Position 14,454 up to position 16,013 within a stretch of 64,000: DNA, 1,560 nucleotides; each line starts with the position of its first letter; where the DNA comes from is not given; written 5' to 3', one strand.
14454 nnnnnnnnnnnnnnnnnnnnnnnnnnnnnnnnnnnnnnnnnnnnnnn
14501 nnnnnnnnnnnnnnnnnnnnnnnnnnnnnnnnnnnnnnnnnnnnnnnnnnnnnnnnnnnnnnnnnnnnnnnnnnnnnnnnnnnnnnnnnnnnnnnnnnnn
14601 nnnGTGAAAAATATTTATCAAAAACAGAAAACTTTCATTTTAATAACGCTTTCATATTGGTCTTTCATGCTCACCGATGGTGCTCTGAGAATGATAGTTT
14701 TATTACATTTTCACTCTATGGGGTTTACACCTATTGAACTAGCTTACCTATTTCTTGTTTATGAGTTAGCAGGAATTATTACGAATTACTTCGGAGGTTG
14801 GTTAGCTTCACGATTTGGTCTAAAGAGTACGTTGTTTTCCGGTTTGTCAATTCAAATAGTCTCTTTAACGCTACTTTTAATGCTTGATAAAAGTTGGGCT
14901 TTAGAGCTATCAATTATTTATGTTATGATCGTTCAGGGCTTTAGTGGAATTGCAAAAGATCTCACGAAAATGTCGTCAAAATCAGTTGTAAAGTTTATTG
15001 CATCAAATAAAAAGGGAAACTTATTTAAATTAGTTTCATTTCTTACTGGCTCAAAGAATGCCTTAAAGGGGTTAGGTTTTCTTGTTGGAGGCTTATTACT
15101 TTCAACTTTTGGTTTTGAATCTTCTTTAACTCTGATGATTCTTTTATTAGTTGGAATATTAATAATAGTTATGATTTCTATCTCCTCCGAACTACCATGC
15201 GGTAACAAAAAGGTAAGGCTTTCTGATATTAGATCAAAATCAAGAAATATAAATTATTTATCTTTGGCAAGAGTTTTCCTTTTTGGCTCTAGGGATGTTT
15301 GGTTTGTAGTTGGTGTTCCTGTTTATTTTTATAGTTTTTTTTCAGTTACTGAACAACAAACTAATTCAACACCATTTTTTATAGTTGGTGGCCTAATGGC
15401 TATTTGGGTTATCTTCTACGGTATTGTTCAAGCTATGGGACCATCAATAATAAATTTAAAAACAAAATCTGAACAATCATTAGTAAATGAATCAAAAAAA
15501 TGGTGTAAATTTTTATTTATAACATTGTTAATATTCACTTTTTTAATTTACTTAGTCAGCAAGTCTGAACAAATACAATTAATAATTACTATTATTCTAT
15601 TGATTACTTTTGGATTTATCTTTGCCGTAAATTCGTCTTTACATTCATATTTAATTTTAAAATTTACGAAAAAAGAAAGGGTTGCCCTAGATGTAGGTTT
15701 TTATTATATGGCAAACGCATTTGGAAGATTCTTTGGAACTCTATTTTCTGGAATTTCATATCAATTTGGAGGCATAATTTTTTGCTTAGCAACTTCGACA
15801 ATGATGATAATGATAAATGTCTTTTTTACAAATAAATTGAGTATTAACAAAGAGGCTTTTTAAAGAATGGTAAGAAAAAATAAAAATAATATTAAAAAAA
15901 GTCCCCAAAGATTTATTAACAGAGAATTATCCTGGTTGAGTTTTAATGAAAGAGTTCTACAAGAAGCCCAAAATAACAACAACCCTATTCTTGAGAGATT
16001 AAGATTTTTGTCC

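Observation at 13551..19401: gap-arsJ-ppk-ppx appears to be one Pho-box-driven operon: arsenate detoxification wired to P starvation and polyphosphate turnover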

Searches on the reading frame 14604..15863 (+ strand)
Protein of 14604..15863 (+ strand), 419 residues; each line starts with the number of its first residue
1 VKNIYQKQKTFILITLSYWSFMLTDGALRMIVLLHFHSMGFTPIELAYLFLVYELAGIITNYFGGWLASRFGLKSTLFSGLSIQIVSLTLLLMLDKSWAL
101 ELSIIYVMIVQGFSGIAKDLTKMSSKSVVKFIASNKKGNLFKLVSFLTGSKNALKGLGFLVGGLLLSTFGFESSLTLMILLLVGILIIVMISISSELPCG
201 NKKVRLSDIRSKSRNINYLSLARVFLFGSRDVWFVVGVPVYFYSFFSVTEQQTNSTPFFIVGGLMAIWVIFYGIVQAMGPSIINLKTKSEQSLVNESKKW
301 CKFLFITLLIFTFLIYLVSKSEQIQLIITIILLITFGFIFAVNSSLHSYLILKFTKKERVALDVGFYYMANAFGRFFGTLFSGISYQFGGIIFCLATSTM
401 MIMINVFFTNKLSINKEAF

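Call 4: search_protein_families(library=pfam, proteins=[window:14604-15863:+])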
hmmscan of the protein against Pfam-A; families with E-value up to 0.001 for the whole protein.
window:14604-15863:+ (419 aa): 1 family
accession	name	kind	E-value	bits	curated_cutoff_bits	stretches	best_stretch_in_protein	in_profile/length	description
PF07690.21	MFS_1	-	4.9e-19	68.9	33.4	2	15-379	2-347/347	Major Facilitator Superfamily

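Call 5: search_protein_families(library=ncbifam, proteins=[window:14604-15863:+])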
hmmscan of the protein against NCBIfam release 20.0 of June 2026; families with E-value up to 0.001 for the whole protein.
window:14604-15863:+ (419 aa): 1 family
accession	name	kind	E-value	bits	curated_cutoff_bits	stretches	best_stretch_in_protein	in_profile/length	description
NF033734.1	MFS_ArsJ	equivalog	2.4e-147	491.2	400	1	10-412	2-392/392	organoarsenical effux MFS transporter ArsJ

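Call 16: find_homologous_proteins(query=window:14604-15863:+, max_evalue=1e-20)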
Query window:14604-15863:+ (419 aa): 8000 proteins with E <= 1e-20 among 8000 candidates; the best 120 are listed.
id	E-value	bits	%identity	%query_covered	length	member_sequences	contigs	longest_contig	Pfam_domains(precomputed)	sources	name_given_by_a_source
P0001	2.4e-250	848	97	100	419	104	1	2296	PF07690.22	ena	-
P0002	4.1e-137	476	54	98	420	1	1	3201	PF07690.22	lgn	-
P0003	2.5e-136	473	52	100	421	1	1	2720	PF07690.22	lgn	-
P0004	3.6e-136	473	53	98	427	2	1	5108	PF07690.22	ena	-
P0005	3.7e-136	473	53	98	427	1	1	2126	PF07690.22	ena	-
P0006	4.2e-136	472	51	99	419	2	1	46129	PF07690.22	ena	-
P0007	9.0e-136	471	51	99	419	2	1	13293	PF07690.22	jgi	-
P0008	9.7e-136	471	54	93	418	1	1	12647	PF07690.22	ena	-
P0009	1.4e-135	471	52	97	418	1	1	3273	PF07690.22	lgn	-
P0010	1.6e-135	471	56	98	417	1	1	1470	PF07690.22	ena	-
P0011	1.6e-135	470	53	98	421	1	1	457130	PF07690.22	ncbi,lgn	-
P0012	1.7e-135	470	52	99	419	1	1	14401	PF07690.22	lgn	-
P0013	1.8e-135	470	52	100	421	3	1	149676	PF07690.22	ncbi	-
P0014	1.9e-135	470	52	98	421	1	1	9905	PF07690.22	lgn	-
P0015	1.9e-135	470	53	94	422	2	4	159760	PF07690.22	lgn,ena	-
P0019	4.6e-135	469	57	99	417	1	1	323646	PF07690.22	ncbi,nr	ncbi:MAG: MFS transporter permease [Alphaproteobacteria bacterium]|nr:MAG: MFS transporter permease 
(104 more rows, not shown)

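Call 18: find_related_loci(query=window:14604-15863:+, collection=genome_contigs, flank=10000)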
Query window:14604-15863:+ (419 aa) in genome_contigs; peptide patterns used: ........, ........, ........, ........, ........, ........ (x = any residue, [..] = any of these).
60 stretches matched a pattern; 9 encode a relative of the query (tblastn E <= 1e-3); 8 distinct loci.
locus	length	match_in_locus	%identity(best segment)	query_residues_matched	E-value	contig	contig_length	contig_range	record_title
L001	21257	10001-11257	97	1-419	0e+0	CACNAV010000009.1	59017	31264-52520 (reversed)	MAG: uncultured Alphaproteobacteria bacterium isolate AG-892-K07 genome assembly, contig: AG-892-K07_NODE_9, whole genom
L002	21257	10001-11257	97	1-419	0e+0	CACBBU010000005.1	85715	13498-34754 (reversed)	uncultured Alphaproteobacteria bacterium isolate AG-899-D02 genome assembly, contig: AG-899-D02_NODE_5, whole genome sho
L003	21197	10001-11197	51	19-417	2e-136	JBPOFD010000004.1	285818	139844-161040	MAG: Sulfitobacter sp. isolate MAG_50 MAG_50_4, whole genome shotgun sequence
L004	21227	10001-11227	51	9-417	7e-134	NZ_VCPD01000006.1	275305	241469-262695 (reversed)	Ruegeria sediminis strain CAU 1488 contig6, whole genome shotgun sequence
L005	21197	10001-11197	46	1-415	9e-107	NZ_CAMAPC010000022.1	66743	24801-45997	Pseudoalteromonas holothuriae strain CIP 111854 NODE_22, whole genome shotgun sequence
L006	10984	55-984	51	95-404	2e-102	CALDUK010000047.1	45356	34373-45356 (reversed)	MAG: uncultured Rhodobacteraceae bacterium isolate L4_Bin_Bin_37_1 genome assembly, contig: c_000001742490, whole genome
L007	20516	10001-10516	94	249-419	5e-91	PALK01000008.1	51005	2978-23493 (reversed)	MAG: Rickettsiales bacterium isolate SAT45 307878, whole genome shotgun sequence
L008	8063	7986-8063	96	249-274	7e-11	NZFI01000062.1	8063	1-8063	MAG: Rickettsiales bacterium isolate MED723 146987, whole genome shotgun sequence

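Call 46: find_encoding_contigs(protein=P0019, flank=10000, max_places=3)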
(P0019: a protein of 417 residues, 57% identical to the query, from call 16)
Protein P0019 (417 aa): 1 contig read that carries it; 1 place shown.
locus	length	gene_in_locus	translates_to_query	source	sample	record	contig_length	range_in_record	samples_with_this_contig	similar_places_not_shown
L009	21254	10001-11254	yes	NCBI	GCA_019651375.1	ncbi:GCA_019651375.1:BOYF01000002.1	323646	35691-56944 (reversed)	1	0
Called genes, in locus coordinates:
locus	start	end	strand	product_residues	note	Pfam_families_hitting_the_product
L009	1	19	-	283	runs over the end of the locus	-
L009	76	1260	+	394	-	PF07690:MFS_1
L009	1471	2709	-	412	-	PF01266:DAO, PF07992:Pyr_redox_2 (faint)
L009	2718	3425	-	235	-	PF01895:PhoU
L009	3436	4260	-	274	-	PF02463:SMC_N (weak), PF00005:ABC_tran, PF13304:AAA_21 (faint)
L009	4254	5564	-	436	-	PF11812:DUF3333, PF00528:BPD_transp_1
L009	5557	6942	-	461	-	PF12501:DUF3708, PF00528:BPD_transp_1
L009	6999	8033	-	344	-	PF12849:PBP_like_2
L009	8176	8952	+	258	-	PF00378:ECH_1, PF16113:ECH_2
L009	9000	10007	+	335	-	PF00044:Gp_dh_N, PF02800:Gp_dh_C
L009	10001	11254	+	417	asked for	PF07690:MFS_1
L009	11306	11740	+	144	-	-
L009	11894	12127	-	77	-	-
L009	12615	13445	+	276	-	PF00462:Glutaredoxin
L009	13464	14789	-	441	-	PF01425:Amidase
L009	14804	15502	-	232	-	PF00005:ABC_tran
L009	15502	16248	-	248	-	PF02463:SMC_N (faint), PF13476:AAA_23 (weak), PF00005:ABC_tran, PF13304:AAA_21 (faint), PF12399:BCA_ABC_TP_C (weak)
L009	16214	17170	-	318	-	PF02653:BPD_transp_2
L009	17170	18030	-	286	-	PF02653:BPD_transp_2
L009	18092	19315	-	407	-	PF13433:Peripla_BP_5, PF13458:Peripla_BP_6, PF01094:ANF_receptor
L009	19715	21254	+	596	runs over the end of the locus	PF07556:DUF1538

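Call 47: find_encoding_contigs(protein=P0006, flank=10000, max_places=3)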
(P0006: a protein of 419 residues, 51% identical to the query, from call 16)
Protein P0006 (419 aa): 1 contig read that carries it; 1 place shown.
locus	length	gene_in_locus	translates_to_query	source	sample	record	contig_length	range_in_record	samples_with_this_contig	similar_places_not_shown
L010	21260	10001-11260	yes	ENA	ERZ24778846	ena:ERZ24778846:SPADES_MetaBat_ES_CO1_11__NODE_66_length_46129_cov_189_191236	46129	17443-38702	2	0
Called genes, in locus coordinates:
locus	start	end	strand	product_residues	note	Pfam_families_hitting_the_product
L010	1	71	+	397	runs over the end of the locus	PF04339:FemAB_like, PF13480:Acetyltransf_6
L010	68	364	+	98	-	PF01329:Pterin_4a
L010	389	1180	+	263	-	PF21088:MS_channel_1st, PF00924:MS_channel_2nd, PF21082:MS_channel_3rd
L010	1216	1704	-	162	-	PF00578:AhpC-TSA, PF08534:Redoxin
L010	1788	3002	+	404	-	PF03486:HI0933_like (faint), PF07992:Pyr_redox_2, PF13450:NAD_binding_8 (faint), PF00070:Pyr_redox, PF01266:DAO (weak), PF14759:Reductase_C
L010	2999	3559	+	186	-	PF03602:Cons_hypoth95, PF05175:MTS (weak)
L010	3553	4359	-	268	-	PF00557:Peptidase_M24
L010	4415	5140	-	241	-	PF17746:SfsA_N, PF03749:SfsA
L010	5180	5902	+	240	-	PF00994:MoCF_biosynth, PF24102:FLAD1_M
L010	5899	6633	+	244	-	PF24553:Rv0428c_C (faint), PF00583:Acetyltransf_1, PF13673:Acetyltransf_10, PF13508:Acetyltransf_7, PF08445:FR47 (weak)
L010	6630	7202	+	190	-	PF02627:CMD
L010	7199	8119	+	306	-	PF00691:OmpA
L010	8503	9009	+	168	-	PF01451:LMWPc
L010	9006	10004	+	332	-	PF00044:Gp_dh_N, PF02800:Gp_dh_C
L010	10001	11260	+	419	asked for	PF07690:MFS_1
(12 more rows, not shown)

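Call 48: find_encoding_contigs(protein=P0008, flank=10000, max_places=3)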
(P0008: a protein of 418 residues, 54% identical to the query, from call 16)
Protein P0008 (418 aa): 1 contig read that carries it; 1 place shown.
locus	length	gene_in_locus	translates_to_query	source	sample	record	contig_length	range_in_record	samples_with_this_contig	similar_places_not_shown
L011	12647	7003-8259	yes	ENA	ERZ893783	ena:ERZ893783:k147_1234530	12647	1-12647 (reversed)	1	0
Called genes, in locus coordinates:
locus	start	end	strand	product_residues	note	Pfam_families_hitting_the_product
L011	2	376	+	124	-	?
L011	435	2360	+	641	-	PF02727:Cu_amine_oxidN2 (weak), PF21994:AGAO-like_N2 (weak), PF02728:Cu_amine_oxidN3, PF01179:Cu_amine_oxid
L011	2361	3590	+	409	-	PF00743:FMO-like (weak), PF01266:DAO (faint), PF01494:FAD_binding_3 (weak), PF03486:HI0933_like (faint), PF07992:Pyr_redox_2 (weak), PF13450:NAD_binding_8 (faint), PF13738:Pyr_redox_3, PF13434:Lys_Orn_oxgnase (weak)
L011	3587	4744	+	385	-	PF01546:Peptidase_M20, PF07687:M20_dimer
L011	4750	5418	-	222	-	PF06267:DUF1028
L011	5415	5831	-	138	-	PF01042:Ribonuc_L-PSP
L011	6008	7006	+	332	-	PF00044:Gp_dh_N, PF02800:Gp_dh_C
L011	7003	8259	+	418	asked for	PF07690:MFS_1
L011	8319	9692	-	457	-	PF06808:DctM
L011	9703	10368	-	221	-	PF04290:DctQ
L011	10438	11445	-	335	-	PF03480:DctP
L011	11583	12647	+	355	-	?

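Call 53: search_protein_families(library=pfam, proteins=[L003:8122-8955:+, L003:6814-8022:-, L009:8176-8952:+, L009:11306-11740:+, L007:8887-9936:-], max_evalue=0.01)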
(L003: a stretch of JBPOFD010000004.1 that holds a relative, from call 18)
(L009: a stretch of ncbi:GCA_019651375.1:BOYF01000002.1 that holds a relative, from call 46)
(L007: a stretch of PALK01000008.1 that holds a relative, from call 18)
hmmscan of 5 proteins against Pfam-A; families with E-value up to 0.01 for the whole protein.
L003:8122-8955:+ (277 aa): 5 families
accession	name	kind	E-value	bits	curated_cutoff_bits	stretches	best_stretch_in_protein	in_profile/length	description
PF01451.26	LMWPc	-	4.2e-15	56.6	23.2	1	115-225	1-126/144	Low molecular weight phosphotyrosine protein phosphatase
PF12840.13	HTH_20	-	7.7e-09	35.8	27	1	12-63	1-50/51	Helix-turn-helix domain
PF12802.13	MarR_2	-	0.00015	22.2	27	1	20-68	10-57/61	MarR family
PF09339.16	HTH_IclR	-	0.00054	20.1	22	1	18-63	6-50/52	IclR helix-turn-helix domain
PF01022.26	HTH_5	-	0.00061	20.1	22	1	15-62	2-46/47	Bacterial regulatory protein, arsR family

L003:6814-8022:- (402 aa): 1 family
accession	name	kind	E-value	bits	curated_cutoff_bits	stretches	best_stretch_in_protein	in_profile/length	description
PF00144.29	Beta-lactamase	-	8.3e-28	97.9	27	1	102-379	13-312/329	Beta-lactamase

L009:8176-8952:+ (258 aa): 2 families
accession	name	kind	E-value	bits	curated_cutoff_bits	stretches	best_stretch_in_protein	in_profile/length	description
PF00378.25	ECH_1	-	4.9e-53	180.5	27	1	11-257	2-248/251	Enoyl-CoA hydratase/isomerase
PF16113.10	ECH_2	-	3.5e-26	92.9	27.2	1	17-199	3-188/335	Enoyl-CoA hydratase/isomerase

L009:11306-11740:+ (144 aa): 0 families

L007:8887-9936:- (349 aa): 1 family
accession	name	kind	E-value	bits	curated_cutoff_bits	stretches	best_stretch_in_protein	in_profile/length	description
PF01522.26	Polysacc_deac_1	-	1e-25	90.6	23.1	1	94-222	2-123/124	Polysaccharide deacetylase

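Call 55: find_related_loci(query=A3, collection=metagenome_contigs, flank=10000)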
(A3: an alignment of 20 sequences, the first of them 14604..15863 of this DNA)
Query A3 (419 aa) in metagenome_contigs; peptide patterns used: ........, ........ (x = any residue, [..] = any of these).
600 stretches matched a pattern (row limit reached: there are more); 585 encode a relative of the query (tblastn E <= 1e-3); the best 80 are kept; 80 distinct loci.
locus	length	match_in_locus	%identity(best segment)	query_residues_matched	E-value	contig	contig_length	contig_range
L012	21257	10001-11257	98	1-419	0e+0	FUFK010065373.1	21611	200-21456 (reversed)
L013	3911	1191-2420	53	10-417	4e-147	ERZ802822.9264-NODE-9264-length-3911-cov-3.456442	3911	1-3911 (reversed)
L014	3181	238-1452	52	9-413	5e-149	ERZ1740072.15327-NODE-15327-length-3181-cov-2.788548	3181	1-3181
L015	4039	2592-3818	50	9-417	7e-145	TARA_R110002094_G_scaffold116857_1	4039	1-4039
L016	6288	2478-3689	50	9-412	9e-142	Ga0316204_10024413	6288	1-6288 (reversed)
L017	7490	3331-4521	53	9-405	5e-141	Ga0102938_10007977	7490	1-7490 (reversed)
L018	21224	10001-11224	52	9-416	5e-141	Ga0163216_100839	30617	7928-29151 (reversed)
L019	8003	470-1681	50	9-412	1e-140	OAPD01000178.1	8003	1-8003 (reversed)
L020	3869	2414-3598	51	10-405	8e-144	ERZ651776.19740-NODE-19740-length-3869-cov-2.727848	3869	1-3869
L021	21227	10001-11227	52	9-417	9e-143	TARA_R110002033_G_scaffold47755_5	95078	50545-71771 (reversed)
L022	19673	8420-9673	54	1-419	1e-139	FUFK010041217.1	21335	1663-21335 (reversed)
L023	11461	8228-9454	50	9-417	3e-138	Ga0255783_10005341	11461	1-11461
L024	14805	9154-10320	50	9-397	2e-137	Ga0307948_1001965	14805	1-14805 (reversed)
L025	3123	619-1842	51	9-416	6e-143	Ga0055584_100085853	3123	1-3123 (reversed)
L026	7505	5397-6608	51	9-412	6e-137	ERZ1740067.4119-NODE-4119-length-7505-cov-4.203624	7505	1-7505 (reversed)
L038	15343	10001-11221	52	6-413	2e-130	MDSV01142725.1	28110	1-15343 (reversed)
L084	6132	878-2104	52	1-416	2e-123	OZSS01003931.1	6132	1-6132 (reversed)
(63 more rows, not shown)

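Call 79: search_protein_families(library=pfam, proteins=[L038:5950-6402:+, L038:6404-7285:+, L038:7277-8023:-, L038:8020-8898:-, L038:11254-11907:-, L038:11900-13087:-, L038:13074-14006:-, L084:2195-2647:+, L084:3093-4100:+, L084:4102-5331:+], max_evalue=0.0001)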
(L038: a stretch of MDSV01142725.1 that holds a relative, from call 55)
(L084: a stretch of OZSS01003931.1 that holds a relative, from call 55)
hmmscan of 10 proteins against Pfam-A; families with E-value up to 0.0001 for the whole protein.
L038:5950-6402:+ (150 aa): 1 family
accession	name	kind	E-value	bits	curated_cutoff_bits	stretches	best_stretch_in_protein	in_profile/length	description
PF02566.24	OsmC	-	1.4e-14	54.8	27.5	1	40-142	1-97/100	OsmC-like protein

L038:6404-7285:+ (293 aa): 1 family
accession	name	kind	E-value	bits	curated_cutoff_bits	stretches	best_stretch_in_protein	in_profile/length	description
PF01522.26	Polysacc_deac_1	-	1.9e-05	25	23.1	1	72-175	19-124/124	Polysaccharide deacetylase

L038:7277-8023:- (248 aa): 1 family
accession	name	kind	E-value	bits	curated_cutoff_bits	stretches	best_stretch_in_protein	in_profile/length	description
PF02698.23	DUF218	-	4.9e-27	94.9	27.6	1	73-236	1-132/133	DUF218 domain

L038:8020-8898:- (292 aa): 1 family
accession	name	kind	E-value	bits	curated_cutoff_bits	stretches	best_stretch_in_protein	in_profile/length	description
PF00294.29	PfkB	-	1.1e-35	123.9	25.8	1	3-271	1-290/302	pfkB family carbohydrate kinase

L038:11254-11907:- (217 aa): 2 families
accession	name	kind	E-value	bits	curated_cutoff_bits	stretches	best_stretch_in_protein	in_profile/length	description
PF02223.23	Thymidylate_kin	-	1.4e-48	165.5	27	1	18-205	1-182/185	Thymidylate kinase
PF13521.12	AAA_28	-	3.7e-06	27.7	27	1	16-151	2-122/164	AAA domain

L038:11900-13087:- (395 aa): 3 families
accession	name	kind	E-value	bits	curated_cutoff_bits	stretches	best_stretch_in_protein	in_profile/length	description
PF00768.25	Peptidase_S11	-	5.4e-61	206.5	27.6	1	35-257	9-235/239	D-alanyl-D-alanine carboxypeptidase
PF07943.18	PBP5_C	-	1.5e-16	60.7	21.2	1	284-370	5-91/91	Penicillin-binding protein 5, C-terminal domain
PF13354.11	Beta-lactamase2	-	1.4e-13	51.1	22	1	43-188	4-147/214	Beta-lactamase enzyme family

L038:13074-14006:- (310 aa): 2 families
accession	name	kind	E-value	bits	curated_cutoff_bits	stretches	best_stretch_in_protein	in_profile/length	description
PF03330.24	DPBB_1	-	2.9e-24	85.6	28.8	1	73-160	3-82/83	Lytic transglycolase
PF05036.18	SPOR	-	3.1e-13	50.3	21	1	237-302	4-70/76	SPOR domain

L084:2195-2647:+ (150 aa): 1 family
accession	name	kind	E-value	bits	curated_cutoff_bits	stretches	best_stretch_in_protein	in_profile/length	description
PF04018.18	VCA0040-like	-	2.7e-15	57.1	26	1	55-143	135-223/246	Undecaprenyl phosphate translocase-like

L084:3093-4100:+ (335 aa): 6 families
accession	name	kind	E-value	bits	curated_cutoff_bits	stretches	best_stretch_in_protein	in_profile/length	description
PF00154.27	RecA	-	1.1e-141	471.3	27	1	10-271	1-262/262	recA bacterial DNA recombination protein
PF21096.2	RecA_C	-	3.2e-16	59.6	27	1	274-329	1-56/57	RecA C-terminal domain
PF08423.17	Rad51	-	8.2e-13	48.6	22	1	40-229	6-211/244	Rad51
PF06745.19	ATPase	-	3.3e-09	36.9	26.6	1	43-199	2-166/231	KaiC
PF13481.12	AAA_25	-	1.2e-05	25.5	27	0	56-153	28-157/195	AAA domain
PF01637.24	ATPase_2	-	1.6e-05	25.3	33.2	1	64-152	23-82/225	ATPase domain predominantly from Archaea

L084:4102-5331:+ (409 aa): 3 families
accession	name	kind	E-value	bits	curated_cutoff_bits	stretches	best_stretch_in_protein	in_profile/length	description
PF00108.29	Thiolase_N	-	3e-64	217.4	26.4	1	22-276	2-258/260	Thiolase, N-terminal domain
PF02803.24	Thiolase_C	-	2.9e-43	146.9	27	1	286-407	2-123/123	Thiolase, C-terminal domain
PF00109.32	ketoacyl-synt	-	3.2e-05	24.1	20.8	1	98-137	166-205/252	Beta-ketoacyl synthase, N-terminal domain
